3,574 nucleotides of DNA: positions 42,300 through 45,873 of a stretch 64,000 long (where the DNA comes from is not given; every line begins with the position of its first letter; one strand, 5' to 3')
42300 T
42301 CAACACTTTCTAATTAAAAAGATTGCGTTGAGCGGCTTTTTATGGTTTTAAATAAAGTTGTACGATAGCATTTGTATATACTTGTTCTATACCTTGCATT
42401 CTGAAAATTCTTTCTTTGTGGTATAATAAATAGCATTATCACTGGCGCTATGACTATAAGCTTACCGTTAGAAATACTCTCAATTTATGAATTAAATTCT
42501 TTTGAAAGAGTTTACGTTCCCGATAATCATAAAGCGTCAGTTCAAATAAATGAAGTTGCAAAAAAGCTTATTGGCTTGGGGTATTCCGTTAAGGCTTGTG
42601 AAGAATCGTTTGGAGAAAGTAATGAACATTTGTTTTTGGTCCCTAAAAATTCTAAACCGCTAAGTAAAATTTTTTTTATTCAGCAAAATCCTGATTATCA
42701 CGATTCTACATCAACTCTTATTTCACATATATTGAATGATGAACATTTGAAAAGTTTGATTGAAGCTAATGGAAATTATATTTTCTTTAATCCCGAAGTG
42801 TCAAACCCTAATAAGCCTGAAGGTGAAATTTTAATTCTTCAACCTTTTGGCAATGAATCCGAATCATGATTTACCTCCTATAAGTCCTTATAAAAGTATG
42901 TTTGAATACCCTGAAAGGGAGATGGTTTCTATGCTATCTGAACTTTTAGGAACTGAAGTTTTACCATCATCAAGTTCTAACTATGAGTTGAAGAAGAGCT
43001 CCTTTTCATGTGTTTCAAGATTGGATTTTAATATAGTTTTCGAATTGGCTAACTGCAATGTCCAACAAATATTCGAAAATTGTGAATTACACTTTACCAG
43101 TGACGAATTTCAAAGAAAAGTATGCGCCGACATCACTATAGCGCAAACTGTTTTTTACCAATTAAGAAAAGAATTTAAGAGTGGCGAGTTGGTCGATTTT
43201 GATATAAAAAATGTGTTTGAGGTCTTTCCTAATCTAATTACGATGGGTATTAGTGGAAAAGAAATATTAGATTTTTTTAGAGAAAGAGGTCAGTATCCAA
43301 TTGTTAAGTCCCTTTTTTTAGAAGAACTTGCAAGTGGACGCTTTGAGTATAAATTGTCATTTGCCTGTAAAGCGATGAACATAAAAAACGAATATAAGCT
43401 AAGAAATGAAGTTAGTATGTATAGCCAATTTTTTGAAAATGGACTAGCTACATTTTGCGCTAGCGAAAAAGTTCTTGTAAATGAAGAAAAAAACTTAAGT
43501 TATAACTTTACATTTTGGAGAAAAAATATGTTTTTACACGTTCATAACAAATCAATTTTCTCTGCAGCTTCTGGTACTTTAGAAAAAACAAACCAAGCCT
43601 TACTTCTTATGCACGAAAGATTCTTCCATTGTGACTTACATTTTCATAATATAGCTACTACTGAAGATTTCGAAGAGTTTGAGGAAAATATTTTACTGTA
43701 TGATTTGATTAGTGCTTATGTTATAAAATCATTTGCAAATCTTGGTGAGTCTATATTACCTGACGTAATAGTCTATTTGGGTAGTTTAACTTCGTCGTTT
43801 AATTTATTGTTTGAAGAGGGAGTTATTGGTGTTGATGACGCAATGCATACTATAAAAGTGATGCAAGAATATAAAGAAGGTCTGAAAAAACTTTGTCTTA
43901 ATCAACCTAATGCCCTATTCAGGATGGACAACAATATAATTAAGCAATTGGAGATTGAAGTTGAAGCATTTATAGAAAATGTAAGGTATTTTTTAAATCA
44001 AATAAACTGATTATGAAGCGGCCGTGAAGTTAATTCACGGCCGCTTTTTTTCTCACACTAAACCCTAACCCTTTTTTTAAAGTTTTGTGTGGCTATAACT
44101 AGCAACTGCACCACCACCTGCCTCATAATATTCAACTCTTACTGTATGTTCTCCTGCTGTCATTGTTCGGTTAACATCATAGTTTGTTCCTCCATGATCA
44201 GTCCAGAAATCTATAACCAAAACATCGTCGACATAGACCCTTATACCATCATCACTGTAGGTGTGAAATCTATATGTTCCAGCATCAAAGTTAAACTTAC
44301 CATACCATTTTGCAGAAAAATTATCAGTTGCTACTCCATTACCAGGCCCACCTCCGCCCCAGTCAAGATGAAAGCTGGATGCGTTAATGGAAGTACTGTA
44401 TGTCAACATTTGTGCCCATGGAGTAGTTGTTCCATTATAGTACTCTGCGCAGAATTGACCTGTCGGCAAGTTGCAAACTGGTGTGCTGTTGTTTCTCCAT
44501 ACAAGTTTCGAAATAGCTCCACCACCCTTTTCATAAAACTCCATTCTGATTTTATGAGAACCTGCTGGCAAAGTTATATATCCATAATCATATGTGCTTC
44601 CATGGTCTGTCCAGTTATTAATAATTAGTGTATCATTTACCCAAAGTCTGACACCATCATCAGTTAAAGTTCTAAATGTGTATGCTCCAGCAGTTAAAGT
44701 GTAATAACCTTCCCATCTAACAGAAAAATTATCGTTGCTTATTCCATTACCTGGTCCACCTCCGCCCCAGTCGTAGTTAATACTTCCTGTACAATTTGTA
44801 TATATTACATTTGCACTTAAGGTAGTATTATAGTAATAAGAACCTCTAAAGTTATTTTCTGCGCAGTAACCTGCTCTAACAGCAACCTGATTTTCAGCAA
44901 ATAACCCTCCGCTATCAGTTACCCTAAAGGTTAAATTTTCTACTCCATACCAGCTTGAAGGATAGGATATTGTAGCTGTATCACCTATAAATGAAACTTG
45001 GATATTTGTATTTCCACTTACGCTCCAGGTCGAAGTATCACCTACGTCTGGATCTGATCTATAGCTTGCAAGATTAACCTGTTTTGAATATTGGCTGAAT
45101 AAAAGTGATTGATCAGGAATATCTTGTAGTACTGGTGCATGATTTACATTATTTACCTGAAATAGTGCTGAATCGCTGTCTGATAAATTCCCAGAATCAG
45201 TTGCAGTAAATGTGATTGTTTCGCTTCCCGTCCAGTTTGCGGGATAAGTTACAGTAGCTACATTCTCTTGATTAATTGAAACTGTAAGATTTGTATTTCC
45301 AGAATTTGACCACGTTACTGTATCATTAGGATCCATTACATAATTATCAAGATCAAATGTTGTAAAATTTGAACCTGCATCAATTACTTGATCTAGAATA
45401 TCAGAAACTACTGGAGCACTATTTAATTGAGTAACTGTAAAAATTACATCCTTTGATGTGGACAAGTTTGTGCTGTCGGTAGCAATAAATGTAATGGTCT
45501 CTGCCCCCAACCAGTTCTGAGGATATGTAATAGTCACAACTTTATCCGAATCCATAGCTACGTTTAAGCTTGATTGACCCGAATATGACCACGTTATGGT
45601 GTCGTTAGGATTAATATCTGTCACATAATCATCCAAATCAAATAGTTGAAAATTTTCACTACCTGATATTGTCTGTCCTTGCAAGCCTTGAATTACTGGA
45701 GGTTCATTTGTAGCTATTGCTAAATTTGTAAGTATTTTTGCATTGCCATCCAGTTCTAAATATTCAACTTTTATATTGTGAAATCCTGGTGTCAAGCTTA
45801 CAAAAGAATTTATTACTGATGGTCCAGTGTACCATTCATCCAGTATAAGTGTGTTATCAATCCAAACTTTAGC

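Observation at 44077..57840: RHS/YD-repeat protein carrying a ~3,500-aa modular fibre where a toxin domain would normally sit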

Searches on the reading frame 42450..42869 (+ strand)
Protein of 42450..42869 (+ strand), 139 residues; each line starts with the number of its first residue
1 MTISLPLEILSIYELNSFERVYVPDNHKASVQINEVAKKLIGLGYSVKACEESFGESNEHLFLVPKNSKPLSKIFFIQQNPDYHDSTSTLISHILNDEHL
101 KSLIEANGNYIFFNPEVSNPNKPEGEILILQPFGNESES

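Call 12: search_protein_families(library=pfam, proteins=[window:42450-42869:+], max_evalue=0.001)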
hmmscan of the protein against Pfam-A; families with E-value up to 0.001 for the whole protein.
window:42450-42869:+ (139 aa): 0 families

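Call 49: find_encoding_contigs(protein=window:42450-42869:+, flank=10000, max_places=10)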
Protein window:42450-42869:+ (139 aa): 16 contigs read that carry it; 7 places shown.
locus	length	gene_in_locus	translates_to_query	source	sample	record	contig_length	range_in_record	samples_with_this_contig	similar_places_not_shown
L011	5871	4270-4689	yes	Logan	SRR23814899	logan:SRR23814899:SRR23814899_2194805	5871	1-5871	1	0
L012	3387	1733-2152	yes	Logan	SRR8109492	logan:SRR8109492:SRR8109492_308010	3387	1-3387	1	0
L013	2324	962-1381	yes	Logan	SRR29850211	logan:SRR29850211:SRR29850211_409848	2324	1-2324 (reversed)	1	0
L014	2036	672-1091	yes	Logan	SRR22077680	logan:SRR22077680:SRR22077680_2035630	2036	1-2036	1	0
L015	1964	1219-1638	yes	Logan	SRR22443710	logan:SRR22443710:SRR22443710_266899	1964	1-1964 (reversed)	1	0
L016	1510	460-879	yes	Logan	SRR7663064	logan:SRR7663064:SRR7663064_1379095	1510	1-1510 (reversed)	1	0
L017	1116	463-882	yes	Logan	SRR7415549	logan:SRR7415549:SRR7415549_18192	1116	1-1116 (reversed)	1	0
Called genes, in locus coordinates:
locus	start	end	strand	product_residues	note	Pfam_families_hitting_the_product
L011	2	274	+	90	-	?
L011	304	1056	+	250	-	-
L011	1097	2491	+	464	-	PF13231:PMT_2 (weak)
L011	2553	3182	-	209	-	-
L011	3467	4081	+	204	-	PF27226:AF_1845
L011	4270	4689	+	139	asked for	-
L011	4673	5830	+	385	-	-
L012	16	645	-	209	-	-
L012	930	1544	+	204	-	PF27226:AF_1845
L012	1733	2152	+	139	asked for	-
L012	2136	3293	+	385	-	-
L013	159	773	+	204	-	PF27226:AF_1845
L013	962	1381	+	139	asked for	-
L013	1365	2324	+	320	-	?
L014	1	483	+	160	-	?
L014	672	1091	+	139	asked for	-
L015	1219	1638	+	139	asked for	-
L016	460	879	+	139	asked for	-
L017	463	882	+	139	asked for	-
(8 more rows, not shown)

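Call 86: search_protein_families(library=padloc, proteins=[window:42450-42869:+], max_evalue=0.01)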
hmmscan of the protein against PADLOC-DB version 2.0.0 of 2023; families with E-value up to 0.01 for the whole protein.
window:42450-42869:+ (139 aa): 0 families

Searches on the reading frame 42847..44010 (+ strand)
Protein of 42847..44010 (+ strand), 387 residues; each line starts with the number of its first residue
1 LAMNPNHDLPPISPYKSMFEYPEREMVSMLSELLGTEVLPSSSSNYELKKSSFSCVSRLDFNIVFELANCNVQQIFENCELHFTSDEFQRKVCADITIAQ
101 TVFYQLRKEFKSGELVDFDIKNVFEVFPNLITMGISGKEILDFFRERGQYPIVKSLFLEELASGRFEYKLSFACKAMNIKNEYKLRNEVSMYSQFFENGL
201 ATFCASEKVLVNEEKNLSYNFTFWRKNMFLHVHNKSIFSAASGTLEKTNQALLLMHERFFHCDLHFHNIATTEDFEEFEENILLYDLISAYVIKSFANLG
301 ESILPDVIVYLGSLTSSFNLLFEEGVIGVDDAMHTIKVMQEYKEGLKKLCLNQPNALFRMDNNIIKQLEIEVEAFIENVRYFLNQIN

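Call 12: search_protein_families(library=pfam, proteins=[window:42847-44010:+], max_evalue=0.001)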
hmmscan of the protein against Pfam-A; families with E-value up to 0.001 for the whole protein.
window:42847-44010:+ (387 aa): 0 families

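Call 48: find_encoding_contigs(protein=window:42847-44010:+, flank=10000, max_places=10)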
Protein window:42847-44010:+ (387 aa): no gene with exactly this product is on record in the collection.

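Call 86: search_protein_families(library=padloc, proteins=[window:42847-44010:+], max_evalue=0.01)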
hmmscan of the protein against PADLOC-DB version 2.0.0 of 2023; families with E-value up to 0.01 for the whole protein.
window:42847-44010:+ (387 aa): 0 families

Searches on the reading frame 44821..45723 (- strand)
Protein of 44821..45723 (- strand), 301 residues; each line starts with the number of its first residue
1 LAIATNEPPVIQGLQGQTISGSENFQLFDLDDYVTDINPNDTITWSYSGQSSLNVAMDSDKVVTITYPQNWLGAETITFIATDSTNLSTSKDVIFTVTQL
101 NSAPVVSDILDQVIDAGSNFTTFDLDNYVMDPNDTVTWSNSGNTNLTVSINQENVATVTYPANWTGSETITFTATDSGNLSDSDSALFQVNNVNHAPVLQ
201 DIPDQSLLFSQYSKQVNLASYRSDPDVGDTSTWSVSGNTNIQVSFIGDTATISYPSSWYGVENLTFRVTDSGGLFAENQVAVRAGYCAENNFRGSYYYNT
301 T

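Call 10: search_protein_families(library=pfam, proteins=[window:44821-45723:-], max_evalue=1)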
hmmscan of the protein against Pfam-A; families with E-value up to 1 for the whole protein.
seq(301 aa): 6 families
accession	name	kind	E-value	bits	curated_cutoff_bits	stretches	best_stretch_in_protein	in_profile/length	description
PF17963.7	Big_9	-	1.8e-15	58.1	23.6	3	101-183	1-83/89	Bacterial Ig domain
PF17892.7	Cadherin_5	-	0.00049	20.3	26.5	2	101-190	2-97/98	Cadherin-like domain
PF02831.20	gpW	-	0.0072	16.5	22.5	0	154-181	21-43/66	gpW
PF16149.10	DUF4857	-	0.043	13.5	25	1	157-204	143-191/270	Domain of unknown function (DUF4857)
PF16640.11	Big_3_5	-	0.045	14.7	35.5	1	130-186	26-81/88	Bacterial Ig-like domain (group 3)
PF20848.2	ExoU_mid_dom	-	0.2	12.3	27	1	87-136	8-57/119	ExoU toxin, middle helical domain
